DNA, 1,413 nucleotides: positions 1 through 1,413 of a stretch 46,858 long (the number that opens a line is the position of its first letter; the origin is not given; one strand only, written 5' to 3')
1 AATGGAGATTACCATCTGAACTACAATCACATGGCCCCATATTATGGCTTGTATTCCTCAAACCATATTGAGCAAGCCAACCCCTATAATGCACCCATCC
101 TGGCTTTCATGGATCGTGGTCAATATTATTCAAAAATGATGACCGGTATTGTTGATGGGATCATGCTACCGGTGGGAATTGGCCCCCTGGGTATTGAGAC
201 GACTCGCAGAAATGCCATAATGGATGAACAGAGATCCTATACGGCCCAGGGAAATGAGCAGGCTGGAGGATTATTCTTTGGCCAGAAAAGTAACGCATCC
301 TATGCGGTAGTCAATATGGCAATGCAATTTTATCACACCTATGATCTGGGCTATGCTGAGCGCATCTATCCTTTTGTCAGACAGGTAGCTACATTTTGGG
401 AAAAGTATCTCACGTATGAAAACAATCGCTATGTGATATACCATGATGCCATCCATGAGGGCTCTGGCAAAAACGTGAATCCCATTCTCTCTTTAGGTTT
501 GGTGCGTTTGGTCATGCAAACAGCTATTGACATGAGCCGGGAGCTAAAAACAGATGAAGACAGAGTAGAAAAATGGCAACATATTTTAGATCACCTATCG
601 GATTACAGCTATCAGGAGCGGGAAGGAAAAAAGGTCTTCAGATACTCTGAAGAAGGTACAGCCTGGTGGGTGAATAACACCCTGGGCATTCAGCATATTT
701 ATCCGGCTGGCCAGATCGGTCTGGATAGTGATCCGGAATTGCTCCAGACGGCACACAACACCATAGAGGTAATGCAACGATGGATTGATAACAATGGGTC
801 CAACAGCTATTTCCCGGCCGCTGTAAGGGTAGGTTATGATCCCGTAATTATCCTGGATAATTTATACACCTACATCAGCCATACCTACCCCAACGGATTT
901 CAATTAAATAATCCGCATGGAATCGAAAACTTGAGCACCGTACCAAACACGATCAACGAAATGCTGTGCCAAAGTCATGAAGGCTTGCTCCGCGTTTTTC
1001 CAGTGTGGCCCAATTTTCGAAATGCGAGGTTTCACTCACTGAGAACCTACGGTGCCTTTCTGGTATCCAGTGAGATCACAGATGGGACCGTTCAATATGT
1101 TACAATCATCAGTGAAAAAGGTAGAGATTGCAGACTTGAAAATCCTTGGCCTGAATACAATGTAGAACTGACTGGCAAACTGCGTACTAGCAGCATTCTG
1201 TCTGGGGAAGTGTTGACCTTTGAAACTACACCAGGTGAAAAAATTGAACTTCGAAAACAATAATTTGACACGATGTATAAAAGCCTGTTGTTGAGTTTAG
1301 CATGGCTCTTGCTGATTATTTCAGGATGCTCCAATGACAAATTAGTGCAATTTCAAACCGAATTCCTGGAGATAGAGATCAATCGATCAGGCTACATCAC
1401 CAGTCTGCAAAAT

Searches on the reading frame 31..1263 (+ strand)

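Call 8: search_protein_families(library=pfam, proteins=[window:31-1263:+], max_evalue=0.00001)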
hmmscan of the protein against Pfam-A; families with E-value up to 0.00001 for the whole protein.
window:31-1263:+ (410 aa): 2 families
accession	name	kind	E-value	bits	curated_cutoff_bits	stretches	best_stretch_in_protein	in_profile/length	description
PF22124.2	Glyco_hydro_95_cat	-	4.1e-08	33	27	1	89-312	168-408/408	Glycosyl hydrolase family 95 catalytic domain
PF21307.2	Glyco_hydro_95_C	-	2.7e-07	31.4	27.6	1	314-405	1-92/94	Glycoside hydrolase family 95, C-terminal domain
